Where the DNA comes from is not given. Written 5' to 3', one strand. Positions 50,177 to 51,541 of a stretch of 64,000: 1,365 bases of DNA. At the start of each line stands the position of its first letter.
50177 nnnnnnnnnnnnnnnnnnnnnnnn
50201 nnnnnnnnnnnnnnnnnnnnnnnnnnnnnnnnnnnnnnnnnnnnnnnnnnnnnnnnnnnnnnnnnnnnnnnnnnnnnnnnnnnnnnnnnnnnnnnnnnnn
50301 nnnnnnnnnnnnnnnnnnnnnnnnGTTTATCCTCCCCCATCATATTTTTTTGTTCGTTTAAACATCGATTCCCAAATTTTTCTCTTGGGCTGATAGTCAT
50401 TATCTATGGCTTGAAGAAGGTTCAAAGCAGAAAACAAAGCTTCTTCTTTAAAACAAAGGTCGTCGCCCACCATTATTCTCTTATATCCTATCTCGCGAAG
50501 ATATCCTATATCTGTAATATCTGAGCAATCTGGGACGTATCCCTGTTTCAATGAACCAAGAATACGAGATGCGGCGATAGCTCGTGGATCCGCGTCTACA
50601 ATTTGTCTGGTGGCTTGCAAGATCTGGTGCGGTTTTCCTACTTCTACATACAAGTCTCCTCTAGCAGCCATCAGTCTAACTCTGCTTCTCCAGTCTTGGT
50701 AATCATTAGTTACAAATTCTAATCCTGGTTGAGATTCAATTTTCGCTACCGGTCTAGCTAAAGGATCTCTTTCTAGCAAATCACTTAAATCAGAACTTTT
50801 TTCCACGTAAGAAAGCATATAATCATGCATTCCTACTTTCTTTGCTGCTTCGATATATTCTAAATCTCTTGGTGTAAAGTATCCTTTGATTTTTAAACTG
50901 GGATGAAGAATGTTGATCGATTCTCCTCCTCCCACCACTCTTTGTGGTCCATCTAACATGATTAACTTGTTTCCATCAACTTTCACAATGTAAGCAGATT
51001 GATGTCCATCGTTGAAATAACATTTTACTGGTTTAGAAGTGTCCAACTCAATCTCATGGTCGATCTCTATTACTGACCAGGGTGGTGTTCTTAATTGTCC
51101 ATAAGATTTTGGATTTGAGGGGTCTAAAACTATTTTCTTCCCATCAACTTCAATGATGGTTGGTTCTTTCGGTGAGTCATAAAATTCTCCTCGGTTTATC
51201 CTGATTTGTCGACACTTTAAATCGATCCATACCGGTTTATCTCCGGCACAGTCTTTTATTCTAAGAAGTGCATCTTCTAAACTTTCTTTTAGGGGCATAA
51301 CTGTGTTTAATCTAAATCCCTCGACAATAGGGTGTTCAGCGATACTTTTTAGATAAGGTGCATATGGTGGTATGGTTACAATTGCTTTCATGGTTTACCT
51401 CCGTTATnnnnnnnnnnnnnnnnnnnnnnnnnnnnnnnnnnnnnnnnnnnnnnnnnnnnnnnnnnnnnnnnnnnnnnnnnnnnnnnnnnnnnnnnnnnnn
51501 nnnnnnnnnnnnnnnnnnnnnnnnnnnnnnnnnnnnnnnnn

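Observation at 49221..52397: Operon encoding a J-domain/Ser-Thr kinase fusion, a truncated pyruvate-kinase-like barrel and an S/G-rich protein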

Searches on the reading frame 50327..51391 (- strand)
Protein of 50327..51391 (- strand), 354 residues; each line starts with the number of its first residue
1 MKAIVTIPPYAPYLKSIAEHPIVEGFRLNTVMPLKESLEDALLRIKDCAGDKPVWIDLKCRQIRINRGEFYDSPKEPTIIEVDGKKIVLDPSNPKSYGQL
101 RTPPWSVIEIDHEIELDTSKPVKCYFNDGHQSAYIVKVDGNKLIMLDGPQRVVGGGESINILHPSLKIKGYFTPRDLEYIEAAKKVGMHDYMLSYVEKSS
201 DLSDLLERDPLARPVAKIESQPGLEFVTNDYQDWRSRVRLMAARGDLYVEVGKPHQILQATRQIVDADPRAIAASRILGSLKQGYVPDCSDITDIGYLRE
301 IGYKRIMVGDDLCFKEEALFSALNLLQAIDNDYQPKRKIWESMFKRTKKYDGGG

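Call 3: search_protein_families(library=pfam, proteins=[window:50327-51391:-], max_evalue=0.01)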
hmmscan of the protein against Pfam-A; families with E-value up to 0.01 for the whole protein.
window:50327-51391:- (354 aa): 1 family
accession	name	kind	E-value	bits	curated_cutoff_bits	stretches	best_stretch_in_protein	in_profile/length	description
PF00224.27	PK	-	4.4e-07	29.7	30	1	109-296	110-302/328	Pyruvate kinase, barrel domain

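Call 4: search_protein_families(library=ncbifam, proteins=[window:50327-51391:-], max_evalue=0.01)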
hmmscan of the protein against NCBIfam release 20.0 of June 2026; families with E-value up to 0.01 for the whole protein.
window:50327-51391:- (354 aa): 4 families
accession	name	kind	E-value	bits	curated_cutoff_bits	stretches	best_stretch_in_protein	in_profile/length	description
NF004491.0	PRK05826.1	subfamily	8.3e-12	44.3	432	1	56-297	68-302/477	pyruvate kinase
TIGR01064.1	pyruv_kin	equivalog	9.5e-10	37.6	306.4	1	55-296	63-298/476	pyruvate kinase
NF011314.0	PRK14725.1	equivalog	3.7e-05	22.2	642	1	123-294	378-561/614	pyruvate kinase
NF004886.0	PRK06247.1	subfamily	0.0041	15.9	623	1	123-296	123-296/476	pyruvate kinase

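Call 5: search_protein_families(library=padloc, proteins=[window:50327-51391:-], max_evalue=0.01)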
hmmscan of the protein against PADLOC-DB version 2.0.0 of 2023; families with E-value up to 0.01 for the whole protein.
window:50327-51391:- (354 aa): 0 families

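Call 6: search_solved_structures(query=window:50327-51391:-, max_evalue=1, show_alignments=2)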
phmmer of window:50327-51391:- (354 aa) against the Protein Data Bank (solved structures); distinct sequences matched with E-value up to 1: 1.
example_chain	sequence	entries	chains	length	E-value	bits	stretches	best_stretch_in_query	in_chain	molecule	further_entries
8iw2_A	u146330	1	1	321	6.3e-05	25.5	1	156-315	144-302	Pyruvate kinase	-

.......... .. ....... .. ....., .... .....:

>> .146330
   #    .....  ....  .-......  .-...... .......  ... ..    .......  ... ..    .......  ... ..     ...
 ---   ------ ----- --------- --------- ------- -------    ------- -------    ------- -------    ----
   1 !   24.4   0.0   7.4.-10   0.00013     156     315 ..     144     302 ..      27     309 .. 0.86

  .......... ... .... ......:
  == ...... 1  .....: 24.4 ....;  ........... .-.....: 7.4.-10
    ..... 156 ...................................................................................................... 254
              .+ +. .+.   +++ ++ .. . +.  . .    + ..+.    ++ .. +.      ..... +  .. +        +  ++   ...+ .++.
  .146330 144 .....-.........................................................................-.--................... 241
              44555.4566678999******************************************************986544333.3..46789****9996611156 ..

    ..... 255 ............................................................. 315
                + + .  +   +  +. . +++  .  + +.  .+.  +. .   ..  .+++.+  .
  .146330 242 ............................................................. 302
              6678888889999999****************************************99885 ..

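Call 8: find_homologous_proteins(query=window:50327-51391:-)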
Query window:50327-51391:- (354 aa): 1041 proteins with E <= 0.001 among 3471 candidates; the best 120 are listed.
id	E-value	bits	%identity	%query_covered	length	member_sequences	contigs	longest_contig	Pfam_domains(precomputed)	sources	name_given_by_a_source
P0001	1.0e-238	809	100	100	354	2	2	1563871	PF00224.28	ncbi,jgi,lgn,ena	ncbi:MAG: hypothetical protein WCV90_06555 [Candidatus Woesearchaeota archaeon]|jgi:pyruvate kinase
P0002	8.7e-201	685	82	100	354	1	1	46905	PF00224.28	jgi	jgi:pyruvate kinase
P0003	1.2e-165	569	70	100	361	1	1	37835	PF00224.28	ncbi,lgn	-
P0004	4.9e-164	564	72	95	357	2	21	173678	PF00224.28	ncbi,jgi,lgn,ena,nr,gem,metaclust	ncbi:hypothetical protein HN385_01865 [archaeon]|jgi:pyruvate kinase|nr:hypothetical protein [archae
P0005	2.4e-161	555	70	95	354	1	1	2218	PF00224.28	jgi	jgi:pyruvate kinase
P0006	1.6e-156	539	66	100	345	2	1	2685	PF00224.28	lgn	-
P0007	3.8e-154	531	68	94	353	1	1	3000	PF00224.28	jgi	jgi:pyruvate kinase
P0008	4.1e-154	531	67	95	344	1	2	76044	PF00224.28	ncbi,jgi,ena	-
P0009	2.4e-150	519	66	95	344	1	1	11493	PF00224.28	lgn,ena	-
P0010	4.6e-149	514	65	98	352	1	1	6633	PF00224.28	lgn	-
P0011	6.1e-148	511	66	94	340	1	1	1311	PF00224.28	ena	-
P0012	1.4e-147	510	64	100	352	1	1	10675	PF00224.28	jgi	-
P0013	1.7e-145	503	63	95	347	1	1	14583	PF00224.28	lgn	-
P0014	2.3e-145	502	66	94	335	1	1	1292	PF00224.28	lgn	-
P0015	5.5e-144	498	64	95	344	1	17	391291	PF00224.28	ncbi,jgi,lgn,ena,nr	ncbi:hypothetical protein HN681_00320 [archaeon]|jgi:hypothetical protein|nr:hypothetical protein [a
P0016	5.4e-142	491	64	95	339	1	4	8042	PF00224.28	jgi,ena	jgi:pyruvate kinase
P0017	9.5e-139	481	61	95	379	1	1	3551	PF00224.28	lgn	-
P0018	1.5e-138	480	60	95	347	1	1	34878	PF00224.28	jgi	jgi:pyruvate kinase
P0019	1.5e-133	463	60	94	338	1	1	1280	PF00224.28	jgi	jgi:pyruvate kinase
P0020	2.3e-132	460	61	95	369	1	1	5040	PF00224.28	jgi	-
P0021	1.1e-129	451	59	94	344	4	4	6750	PF00224.28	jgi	-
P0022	1.7e-129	450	59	94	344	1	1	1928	PF00224.28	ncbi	-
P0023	2.9e-128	446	61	94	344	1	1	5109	PF00224.28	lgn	-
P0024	4.2e-126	439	59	94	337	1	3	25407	PF00224.28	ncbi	ncbi:pyruvate kinase [Patescibacteria group bacterium]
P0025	2.9e-125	436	59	94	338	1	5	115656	PF00224.28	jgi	-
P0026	5.6e-125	435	59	95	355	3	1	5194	PF00224.28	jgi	jgi:pyruvate kinase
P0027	5.1e-124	432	58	94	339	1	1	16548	PF00224.28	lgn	-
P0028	6.5e-122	425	57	93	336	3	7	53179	PF00224.28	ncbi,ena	-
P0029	1.6e-121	424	58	94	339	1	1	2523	PF00224.28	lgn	-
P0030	1.9e-121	424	60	90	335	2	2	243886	PF00224.28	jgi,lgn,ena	jgi:pyruvate kinase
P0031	4.1e-121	423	57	94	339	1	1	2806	PF00224.28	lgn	-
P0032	3.4e-120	420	57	94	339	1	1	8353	PF00224.28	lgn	-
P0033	9.3e-120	418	59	94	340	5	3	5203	PF00224.28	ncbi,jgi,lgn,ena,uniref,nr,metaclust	ncbi:hypothetical protein COT51_02095 [candidate division WWE3 bacterium CG08_land_8_20_14_0_20_41_1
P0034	1.1e-119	418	56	94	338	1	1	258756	PF00224.28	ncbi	-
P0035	4.0e-119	416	57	95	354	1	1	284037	PF00224.28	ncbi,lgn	-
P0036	4.8e-119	416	58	93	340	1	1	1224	PF00224.28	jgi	jgi:pyruvate kinase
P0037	5.8e-119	415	56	93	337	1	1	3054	PF00224.28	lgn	-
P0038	6.6e-118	412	56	94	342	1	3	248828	PF00224.28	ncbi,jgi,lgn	-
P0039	7.8e-118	412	57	94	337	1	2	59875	PF00224.28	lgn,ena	-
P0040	9.1e-118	412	58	93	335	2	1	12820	PF00224.28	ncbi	ncbi:MAG: pyruvate kinase [Patescibacteria group bacterium]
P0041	1.2e-117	411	59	93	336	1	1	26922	PF00224.28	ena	-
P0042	1.4e-117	411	57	94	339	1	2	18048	PF00224.28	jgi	jgi:pyruvate kinase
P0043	2.0e-117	410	57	93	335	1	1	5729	PF00224.28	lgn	-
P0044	6.2e-117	409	56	94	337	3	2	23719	PF00224.28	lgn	-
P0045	6.9e-117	409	55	94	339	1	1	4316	PF00224.28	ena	-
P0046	8.9e-117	408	56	94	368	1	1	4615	PF00224.28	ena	-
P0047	1.0e-116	408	55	94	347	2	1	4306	PF00224.28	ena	-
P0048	2.0e-116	407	56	94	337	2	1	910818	PF00224.28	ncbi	ncbi:MAG: pyruvate kinase [Vulcanimicrobiota bacterium]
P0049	2.0e-116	407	55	95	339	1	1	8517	PF00224.28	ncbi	-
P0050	9.3e-116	405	54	94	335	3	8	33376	PF00224.28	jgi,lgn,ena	-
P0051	1.5e-115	404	57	93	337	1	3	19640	PF00224.28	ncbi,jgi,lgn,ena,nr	ncbi:MAG TPA: pyruvate kinase [Candidatus Magasanikbacteria bacterium]|nr:pyruvate kinase [Candidatu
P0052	1.6e-115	404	55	94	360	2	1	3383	PF00224.28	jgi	-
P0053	7.8e-115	402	56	93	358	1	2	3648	PF00224.28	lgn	-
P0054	1.0e-114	401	56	94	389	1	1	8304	PF00224.28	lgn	-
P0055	1.4e-114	401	55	94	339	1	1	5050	PF00224.28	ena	-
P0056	2.3e-114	400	55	94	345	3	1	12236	PF00224.28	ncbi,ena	-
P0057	4.2e-114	399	55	94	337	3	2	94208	PF00224.28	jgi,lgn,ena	-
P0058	6.7e-114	399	57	94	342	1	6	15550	PF00224.28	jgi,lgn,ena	-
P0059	7.6e-114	399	54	94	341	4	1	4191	PF00224.28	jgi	-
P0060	7.7e-114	399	55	94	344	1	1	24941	PF00224.28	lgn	-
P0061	1.7e-113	398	56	94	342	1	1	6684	PF00224.28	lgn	-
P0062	1.3e-112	395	56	93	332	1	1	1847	PF00224.28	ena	-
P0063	1.8e-112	394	54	94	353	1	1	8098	PF00224.28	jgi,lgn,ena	-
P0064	2.2e-112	394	55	94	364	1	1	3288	PF00224.28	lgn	-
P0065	2.0e-111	391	54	94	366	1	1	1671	PF00224.28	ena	-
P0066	9.9e-111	388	53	94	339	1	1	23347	PF00224.28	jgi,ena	-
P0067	2.0e-110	387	53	94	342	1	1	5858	PF00224.28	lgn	-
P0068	1.0e-109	385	54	94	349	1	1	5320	PF00224.28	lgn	-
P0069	2.7e-109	384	54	93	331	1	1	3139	PF00224.28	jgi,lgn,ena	-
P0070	3.0e-109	384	56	94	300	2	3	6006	PF00224.28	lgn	-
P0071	1.1e-108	382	55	95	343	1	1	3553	PF00224.28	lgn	-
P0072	4.4e-108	380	52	94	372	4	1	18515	PF00224.28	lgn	-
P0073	7.6e-108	379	53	94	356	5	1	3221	PF00224.28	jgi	-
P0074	8.5e-108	379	52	94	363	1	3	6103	PF00224.28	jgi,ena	-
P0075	1.6e-107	378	54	94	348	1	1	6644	PF00224.28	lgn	-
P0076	1.2e-106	375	54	94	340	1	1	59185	PF00224.28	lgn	-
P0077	1.4e-106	375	52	94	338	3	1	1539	PF00224.28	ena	-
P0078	1.7e-106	374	51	94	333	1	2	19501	PF00224.28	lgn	-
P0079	3.3e-106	374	57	80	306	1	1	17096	PF00224.28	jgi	jgi:hypothetical protein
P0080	4.2e-106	373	54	93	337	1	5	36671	PF00224.28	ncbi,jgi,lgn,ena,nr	ncbi:TPA: hypothetical protein DCW61_05090 [Candidatus Uhrbacteria bacterium]|nr:hypothetical protei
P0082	4.7e-106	373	54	94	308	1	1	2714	PF00224.28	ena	-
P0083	1.2e-105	372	53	93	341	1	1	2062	PF00224.28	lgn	-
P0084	4.1e-105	370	53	94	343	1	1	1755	PF00224.28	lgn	-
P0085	8.8e-105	369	54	94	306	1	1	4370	PF00224.28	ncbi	-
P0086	1.7e-104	368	54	94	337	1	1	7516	PF00224.28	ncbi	-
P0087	9.5e-104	365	53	94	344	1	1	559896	PF00224.28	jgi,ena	jgi:hypothetical protein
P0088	1.9e-103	364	53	94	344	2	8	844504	PF00224.28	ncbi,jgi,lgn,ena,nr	ncbi:hypothetical protein HOB10_00500 [Candidatus Parcubacteria bacterium]|jgi:hypothetical protein|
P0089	2.8e-103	364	52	94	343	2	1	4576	PF00224.28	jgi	jgi:pyruvate kinase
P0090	1.4e-102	362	53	92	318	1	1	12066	PF00224.28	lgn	-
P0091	3.6e-102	360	49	94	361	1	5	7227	PF00224.28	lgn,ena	-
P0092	3.7e-102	360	52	93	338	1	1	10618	PF00224.28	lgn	-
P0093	1.3e-100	355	51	93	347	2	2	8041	PF00224.28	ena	-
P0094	1.1e-98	349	51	95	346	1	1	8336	PF00224.28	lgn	-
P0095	4.6e-98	347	50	95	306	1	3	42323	PF00224.28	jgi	-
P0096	6.1e-98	346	50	95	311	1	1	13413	PF00224.28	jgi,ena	jgi:hypothetical protein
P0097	3.9e-97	344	49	95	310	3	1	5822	PF00224.28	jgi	jgi:pyruvate kinase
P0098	9.2e-97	342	49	94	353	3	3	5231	PF00224.28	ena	-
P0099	9.8e-97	342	49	93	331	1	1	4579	PF00224.28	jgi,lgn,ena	-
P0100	1.4e-96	342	51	94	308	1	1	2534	PF00224.28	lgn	-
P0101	2.6e-96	341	49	93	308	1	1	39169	PF00224.28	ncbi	ncbi:MAG: pyruvate kinase [Candidatus Woesearchaeota archaeon]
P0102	2.8e-96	341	50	94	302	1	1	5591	PF00224.28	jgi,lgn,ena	-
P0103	5.9e-96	340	49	95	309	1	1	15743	PF00224.28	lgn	-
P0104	8.6e-96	339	51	93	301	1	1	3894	PF00224.28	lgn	-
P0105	1.5e-95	338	51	94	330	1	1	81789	PF00224.28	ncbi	-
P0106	2.1e-95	338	50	94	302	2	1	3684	PF00224.28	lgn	-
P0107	7.0e-95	336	51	93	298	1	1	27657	PF00224.28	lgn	-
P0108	2.3e-94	335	50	94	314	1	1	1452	PF00224.28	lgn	-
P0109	3.7e-94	334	49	94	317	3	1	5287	PF00224.28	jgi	-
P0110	5.0e-94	333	49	94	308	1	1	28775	PF00224.28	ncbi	-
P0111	5.3e-94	333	49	92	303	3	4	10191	PF00224.28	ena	-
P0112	6.6e-94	333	48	95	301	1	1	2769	PF00224.28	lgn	-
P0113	1.2e-93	332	51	94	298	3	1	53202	PF00224.28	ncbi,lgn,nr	ncbi:hypothetical protein HZA97_04095 [Candidatus Woesearchaeota archaeon]|nr:hypothetical protein [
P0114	1.9e-93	332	51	93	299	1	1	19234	PF00224.28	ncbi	-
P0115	2.1e-93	331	47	95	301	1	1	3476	PF00224.28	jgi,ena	-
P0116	3.3e-93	331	50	94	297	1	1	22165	PF00224.28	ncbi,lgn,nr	ncbi:hypothetical protein HY837_02070 [archaeon]|nr:hypothetical protein [archaeon]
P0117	3.5e-93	331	48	95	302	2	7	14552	PF00224.28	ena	-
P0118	3.9e-93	331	50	93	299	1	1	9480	PF00224.28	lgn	-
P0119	4.6e-93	330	48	94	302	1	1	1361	PF00224.28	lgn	-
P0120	1.6e-92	328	51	93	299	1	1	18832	PF00224.28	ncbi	-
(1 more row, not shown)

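Call 11: find_encoding_contigs(protein=P0015, flank=6000, max_places=3)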
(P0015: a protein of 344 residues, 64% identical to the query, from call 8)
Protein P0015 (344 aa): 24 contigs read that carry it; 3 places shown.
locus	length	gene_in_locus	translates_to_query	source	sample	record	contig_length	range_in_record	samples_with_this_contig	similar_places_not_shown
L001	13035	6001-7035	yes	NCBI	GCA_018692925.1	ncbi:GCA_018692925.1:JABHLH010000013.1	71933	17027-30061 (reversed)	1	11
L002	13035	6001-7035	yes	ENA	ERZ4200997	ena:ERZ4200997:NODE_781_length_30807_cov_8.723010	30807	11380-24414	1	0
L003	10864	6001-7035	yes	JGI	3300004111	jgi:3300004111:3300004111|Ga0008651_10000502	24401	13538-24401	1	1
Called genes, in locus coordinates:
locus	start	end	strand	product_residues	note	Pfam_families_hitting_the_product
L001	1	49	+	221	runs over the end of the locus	PF00588:SpoU_methylase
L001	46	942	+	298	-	PF01555:N6_N4_Mtase (faint), PF13649:Methyltransf_25 (faint), PF01170:UPF0020, PF11599:AviRa (faint), PF05175:MTS (weak), PF09445:Methyltransf_15 (weak)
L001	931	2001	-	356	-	PF02163:Peptidase_M50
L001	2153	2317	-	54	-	-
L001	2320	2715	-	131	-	PF21485:IF5A-like_N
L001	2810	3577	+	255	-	-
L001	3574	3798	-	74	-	-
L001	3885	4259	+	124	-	-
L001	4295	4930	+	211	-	PF00254:FKBP_C, PF22199:FKBP26_IF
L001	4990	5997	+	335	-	PF00069:Pkinase, PF07714:PK_Tyr_Ser-Thr, PF03109:ABC1 (weak)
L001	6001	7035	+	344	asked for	PF00224:PK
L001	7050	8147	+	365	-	-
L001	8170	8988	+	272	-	PF04055:Radical_SAM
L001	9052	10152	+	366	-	PF00091:Tubulin, PF12327:FtsZ_C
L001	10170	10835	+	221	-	-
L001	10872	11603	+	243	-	-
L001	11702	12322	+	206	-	-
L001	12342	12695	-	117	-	-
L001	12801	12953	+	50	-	-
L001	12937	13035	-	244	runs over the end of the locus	PF00009:GTP_EFTU (faint), PF03193:RsgA_GTPase, PF16897:MMR_HSR1_Xtn (weak), PF01926:MMR_HSR1, PF02421:FeoB_N (weak)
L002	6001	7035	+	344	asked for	PF00224:PK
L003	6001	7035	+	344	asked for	PF00224:PK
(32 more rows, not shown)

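Call 12: find_encoding_contigs(protein=P0003, flank=6000, max_places=2)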
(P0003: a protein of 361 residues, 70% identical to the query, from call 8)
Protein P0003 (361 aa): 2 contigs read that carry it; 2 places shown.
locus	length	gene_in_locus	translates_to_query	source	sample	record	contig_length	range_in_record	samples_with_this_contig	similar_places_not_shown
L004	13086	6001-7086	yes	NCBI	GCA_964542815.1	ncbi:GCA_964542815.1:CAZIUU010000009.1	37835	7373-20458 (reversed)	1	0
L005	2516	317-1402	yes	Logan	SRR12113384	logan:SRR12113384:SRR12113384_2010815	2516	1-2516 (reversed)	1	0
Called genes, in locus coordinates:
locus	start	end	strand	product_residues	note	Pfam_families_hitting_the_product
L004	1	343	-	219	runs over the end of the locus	-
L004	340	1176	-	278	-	-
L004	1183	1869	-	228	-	PF04493:Endonuclease_5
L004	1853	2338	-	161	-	PF18927:CrtO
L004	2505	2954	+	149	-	-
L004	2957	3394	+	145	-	-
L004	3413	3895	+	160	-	-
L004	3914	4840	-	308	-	PF04014:MazE_antitoxin, PF01895:PhoU (weak)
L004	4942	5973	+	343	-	PF00226:DnaJ, PF00069:Pkinase, PF07714:PK_Tyr_Ser-Thr, PF03109:ABC1 (faint)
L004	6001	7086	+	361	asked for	PF00224:PK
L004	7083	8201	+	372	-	-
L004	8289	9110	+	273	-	PF04055:Radical_SAM (faint)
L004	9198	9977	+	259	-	PF05670:NFACT-R_1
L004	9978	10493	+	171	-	-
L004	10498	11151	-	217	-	-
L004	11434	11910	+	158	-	-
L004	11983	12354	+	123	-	-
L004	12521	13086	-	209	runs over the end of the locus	PF00406:ADK, PF13207:AAA_17, PF13238:AAA_18 (weak), PF05191:ADK_lid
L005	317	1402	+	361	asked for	PF00224:PK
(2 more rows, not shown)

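Call 13: find_encoding_contigs(protein=P0088, flank=5000, max_places=2)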
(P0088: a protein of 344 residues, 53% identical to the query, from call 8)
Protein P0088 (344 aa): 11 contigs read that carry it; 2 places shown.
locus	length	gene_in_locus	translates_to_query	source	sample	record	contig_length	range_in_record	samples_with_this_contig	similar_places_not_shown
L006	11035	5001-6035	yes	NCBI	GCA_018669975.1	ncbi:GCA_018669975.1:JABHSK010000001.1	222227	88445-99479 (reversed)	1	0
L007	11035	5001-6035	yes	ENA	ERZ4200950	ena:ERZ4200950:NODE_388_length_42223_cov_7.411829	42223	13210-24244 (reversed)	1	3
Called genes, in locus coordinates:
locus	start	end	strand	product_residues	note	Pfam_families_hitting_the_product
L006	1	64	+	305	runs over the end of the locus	PF18075:FtsX_ECD (weak), PF02687:FtsX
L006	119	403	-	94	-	PF01016:Ribosomal_L27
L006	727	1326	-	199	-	PF01726:LexA_DNA_bind, PF00717:Peptidase_S24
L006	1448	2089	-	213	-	PF00156:Pribosyltran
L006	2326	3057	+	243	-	PF00149:Metallophos, PF12850:Metallophos_2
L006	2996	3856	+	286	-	PF00069:Pkinase, PF01636:APH (faint), PF07714:PK_Tyr_Ser-Thr, PF03109:ABC1 (weak)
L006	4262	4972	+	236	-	-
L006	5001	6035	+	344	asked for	PF00224:PK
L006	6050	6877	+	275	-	PF04055:Radical_SAM (weak)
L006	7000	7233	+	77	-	-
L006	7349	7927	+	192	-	PF00156:Pribosyltran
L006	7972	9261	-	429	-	PF08308:PEGA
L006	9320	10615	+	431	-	PF00275:EPSP_synthase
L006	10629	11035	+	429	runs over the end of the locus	PF22694:CtpB_N-like, PF00595:PDZ, PF13180:PDZ_2 (weak), PF17820:PDZ_6, PF03572:Peptidase_S41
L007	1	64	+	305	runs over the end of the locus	PF18075:FtsX_ECD (weak), PF02687:FtsX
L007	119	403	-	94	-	PF01016:Ribosomal_L27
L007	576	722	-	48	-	-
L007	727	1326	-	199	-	PF01726:LexA_DNA_bind, PF00717:Peptidase_S24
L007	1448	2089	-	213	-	PF00156:Pribosyltran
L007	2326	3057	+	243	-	PF00149:Metallophos, PF12850:Metallophos_2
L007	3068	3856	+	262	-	PF00069:Pkinase, PF07714:PK_Tyr_Ser-Thr, PF01636:APH (faint), PF03109:ABC1 (weak)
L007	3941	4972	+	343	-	-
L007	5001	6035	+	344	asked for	PF00224:PK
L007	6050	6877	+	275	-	PF04055:Radical_SAM (weak)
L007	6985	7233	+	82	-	-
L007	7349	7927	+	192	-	PF00156:Pribosyltran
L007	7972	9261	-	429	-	PF08308:PEGA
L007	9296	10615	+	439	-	PF00275:EPSP_synthase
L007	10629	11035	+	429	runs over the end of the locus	PF22694:CtpB_N-like, PF00595:PDZ, PF13180:PDZ_2 (weak), PF17820:PDZ_6, PF03572:Peptidase_S41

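Call 14: find_encoding_contigs(protein=P0048, flank=5000, max_places=2)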
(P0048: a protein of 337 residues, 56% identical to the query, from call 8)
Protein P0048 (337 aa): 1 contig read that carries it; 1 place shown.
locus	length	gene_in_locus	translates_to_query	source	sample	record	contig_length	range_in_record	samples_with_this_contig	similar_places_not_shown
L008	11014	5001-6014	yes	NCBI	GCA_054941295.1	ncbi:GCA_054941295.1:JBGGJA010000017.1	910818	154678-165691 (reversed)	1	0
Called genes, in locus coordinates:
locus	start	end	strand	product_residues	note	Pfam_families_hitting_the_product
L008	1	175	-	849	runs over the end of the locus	PF00672:HAMP, PF00989:PAS, PF13188:PAS_8 (faint), PF08448:PAS_4, PF13426:PAS_9, PF00512:HisKA, PF02518:HATPase_c, PF00072:Response_reg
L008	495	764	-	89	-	PF04232:SpoVS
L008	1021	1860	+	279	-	PF13240:Zn_Ribbon_1 (weak)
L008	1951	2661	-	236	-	-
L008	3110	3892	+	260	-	PF00069:Pkinase, PF07714:PK_Tyr_Ser-Thr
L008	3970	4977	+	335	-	-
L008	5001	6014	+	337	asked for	PF00224:PK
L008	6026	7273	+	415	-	-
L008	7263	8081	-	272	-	PF09754:PAC2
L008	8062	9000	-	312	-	PF09754:PAC2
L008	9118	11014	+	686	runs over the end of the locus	PF02897:Peptidase_S9_N, PF00326:Peptidase_S9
